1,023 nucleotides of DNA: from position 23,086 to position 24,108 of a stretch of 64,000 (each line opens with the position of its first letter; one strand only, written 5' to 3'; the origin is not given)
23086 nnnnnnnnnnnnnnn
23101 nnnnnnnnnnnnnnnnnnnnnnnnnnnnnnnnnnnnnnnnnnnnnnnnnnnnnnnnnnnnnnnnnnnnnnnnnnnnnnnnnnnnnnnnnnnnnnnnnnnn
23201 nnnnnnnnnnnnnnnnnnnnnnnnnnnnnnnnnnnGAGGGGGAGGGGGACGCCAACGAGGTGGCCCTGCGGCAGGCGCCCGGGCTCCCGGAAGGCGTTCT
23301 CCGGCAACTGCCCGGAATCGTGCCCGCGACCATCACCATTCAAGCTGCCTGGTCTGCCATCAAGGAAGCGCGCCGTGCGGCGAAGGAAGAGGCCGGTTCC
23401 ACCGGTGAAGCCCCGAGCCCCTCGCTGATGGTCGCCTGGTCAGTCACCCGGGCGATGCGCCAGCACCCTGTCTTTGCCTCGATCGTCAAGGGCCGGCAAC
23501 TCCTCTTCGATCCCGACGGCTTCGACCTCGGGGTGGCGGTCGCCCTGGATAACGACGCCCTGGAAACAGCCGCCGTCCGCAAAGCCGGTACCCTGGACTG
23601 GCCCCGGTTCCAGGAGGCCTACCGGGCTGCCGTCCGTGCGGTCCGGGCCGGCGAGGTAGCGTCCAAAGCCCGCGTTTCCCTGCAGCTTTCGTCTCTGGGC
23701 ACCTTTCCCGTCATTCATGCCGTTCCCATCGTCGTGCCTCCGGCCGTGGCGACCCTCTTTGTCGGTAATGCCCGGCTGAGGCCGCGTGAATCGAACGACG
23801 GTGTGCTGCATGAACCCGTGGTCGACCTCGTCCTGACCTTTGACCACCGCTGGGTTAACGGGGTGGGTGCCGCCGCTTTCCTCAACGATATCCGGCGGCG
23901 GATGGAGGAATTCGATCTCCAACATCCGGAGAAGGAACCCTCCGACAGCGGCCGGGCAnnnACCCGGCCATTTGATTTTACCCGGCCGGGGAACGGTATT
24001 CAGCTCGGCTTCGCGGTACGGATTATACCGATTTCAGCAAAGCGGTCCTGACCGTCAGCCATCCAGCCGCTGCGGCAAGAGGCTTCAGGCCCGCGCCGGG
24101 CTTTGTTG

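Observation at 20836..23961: All-in-one 2-oxoacid dehydrogenase: E1alpha, E1beta, lipoyl domain and E2 catalytic domain in one 1041-aa chain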

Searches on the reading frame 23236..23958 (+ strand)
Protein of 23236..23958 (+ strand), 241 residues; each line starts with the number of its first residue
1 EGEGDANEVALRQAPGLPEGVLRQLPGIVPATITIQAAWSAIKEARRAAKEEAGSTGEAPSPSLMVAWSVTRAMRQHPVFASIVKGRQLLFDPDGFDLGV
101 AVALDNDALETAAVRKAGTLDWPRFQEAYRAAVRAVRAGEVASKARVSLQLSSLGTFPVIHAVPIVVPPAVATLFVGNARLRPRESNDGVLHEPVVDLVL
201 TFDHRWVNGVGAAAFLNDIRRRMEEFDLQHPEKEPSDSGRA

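Call 18: search_solved_structures(query=window:23236-23958:+, max_evalue=0.001, show_alignments=5)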
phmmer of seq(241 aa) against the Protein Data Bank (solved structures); distinct sequences matched with E-value up to 0.001: 32.
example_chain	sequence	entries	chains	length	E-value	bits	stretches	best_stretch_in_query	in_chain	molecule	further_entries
7q5q_B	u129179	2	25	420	1.1e-09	41.3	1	37-224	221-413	Dihydrolipoyllysine-residue succinyltransferase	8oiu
9y6t_A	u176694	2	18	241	3.8e-09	39.5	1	67-226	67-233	Dihydrolipoyllysine-residue acetyltransferase component of pyruvate dehydrogenase complex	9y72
9y7v_D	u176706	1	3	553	1.6e-08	37.5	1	67-226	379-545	Dihydrolipoyllysine-residue acetyltransferase component of pyruvate dehydrogenase complex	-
4n72_A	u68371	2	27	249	6.2e-08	35.6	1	47-223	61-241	Pyruvate dehydrogenase (Dihydrolipoyltransacetylase component) | Dihydrolipoyllysine-residue acetyltransferase component of pyruvate dehydrogenase complex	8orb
8osy_A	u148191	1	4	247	6.3e-08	35.6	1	47-223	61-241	Dihydrolipoyllysine-residue acetyltransferase component of pyruvate dehydrogenase complex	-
1b5s_A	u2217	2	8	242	7.4e-08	35.3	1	66-225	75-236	DIHYDROLIPOAMIDE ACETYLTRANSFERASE | Dihydrolipoyllysine-residue acetyltransferase component of pyruvate dehydrogenase complex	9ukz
8xll_A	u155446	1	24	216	8.1e-08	35.2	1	72-225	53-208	Dihydrolipoyllysine-residue succinyltransferase component of 2-oxoglutarate dehydrogenase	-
1c4t_A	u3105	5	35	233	1.2e-07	34.6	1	69-225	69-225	PROTEIN (DIHYDROLIPOAMIDE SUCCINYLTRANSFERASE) | DIHYDROLIPOAMIDE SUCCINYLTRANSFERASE | Dihydrolipoyllysine-residue succinyltransferase component of 2-oxoglutar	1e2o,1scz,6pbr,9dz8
2xt6_A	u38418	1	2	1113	1.3e-07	34.5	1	65-224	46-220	2-OXOGLUTARATE DECARBOXYLASE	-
8p5r_A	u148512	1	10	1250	1.4e-07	34.4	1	65-224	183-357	Multifunctional 2-oxoglutarate metabolism enzyme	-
9njt_A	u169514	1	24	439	1.5e-07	34.3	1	69-224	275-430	Dihydrolipoyllysine-residue succinyltransferase component of 2-oxoglutarate dehydrogenase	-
9mu6_A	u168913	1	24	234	2e-07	33.9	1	71-224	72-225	Dihydrolipoyllysine-residue succinyltransferase component of 2-oxoglutarate dehydrogenase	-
3duf_I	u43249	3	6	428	2.1e-07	33.8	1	66-227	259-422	Dihydrolipoyllysine-residue acetyltransferase component of pyruvate dehydrogenase complex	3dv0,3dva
7b9k_A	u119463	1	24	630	2.9e-07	33.4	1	58-223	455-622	Dihydrolipoyllysine-residue acetyltransferase component of pyruvate dehydrogenase complex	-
8x02_A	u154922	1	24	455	9.5e-07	31.7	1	72-225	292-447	Dihydrolipoyllysine-residue succinyltransferase component of 2-oxoglutarate dehydrogenase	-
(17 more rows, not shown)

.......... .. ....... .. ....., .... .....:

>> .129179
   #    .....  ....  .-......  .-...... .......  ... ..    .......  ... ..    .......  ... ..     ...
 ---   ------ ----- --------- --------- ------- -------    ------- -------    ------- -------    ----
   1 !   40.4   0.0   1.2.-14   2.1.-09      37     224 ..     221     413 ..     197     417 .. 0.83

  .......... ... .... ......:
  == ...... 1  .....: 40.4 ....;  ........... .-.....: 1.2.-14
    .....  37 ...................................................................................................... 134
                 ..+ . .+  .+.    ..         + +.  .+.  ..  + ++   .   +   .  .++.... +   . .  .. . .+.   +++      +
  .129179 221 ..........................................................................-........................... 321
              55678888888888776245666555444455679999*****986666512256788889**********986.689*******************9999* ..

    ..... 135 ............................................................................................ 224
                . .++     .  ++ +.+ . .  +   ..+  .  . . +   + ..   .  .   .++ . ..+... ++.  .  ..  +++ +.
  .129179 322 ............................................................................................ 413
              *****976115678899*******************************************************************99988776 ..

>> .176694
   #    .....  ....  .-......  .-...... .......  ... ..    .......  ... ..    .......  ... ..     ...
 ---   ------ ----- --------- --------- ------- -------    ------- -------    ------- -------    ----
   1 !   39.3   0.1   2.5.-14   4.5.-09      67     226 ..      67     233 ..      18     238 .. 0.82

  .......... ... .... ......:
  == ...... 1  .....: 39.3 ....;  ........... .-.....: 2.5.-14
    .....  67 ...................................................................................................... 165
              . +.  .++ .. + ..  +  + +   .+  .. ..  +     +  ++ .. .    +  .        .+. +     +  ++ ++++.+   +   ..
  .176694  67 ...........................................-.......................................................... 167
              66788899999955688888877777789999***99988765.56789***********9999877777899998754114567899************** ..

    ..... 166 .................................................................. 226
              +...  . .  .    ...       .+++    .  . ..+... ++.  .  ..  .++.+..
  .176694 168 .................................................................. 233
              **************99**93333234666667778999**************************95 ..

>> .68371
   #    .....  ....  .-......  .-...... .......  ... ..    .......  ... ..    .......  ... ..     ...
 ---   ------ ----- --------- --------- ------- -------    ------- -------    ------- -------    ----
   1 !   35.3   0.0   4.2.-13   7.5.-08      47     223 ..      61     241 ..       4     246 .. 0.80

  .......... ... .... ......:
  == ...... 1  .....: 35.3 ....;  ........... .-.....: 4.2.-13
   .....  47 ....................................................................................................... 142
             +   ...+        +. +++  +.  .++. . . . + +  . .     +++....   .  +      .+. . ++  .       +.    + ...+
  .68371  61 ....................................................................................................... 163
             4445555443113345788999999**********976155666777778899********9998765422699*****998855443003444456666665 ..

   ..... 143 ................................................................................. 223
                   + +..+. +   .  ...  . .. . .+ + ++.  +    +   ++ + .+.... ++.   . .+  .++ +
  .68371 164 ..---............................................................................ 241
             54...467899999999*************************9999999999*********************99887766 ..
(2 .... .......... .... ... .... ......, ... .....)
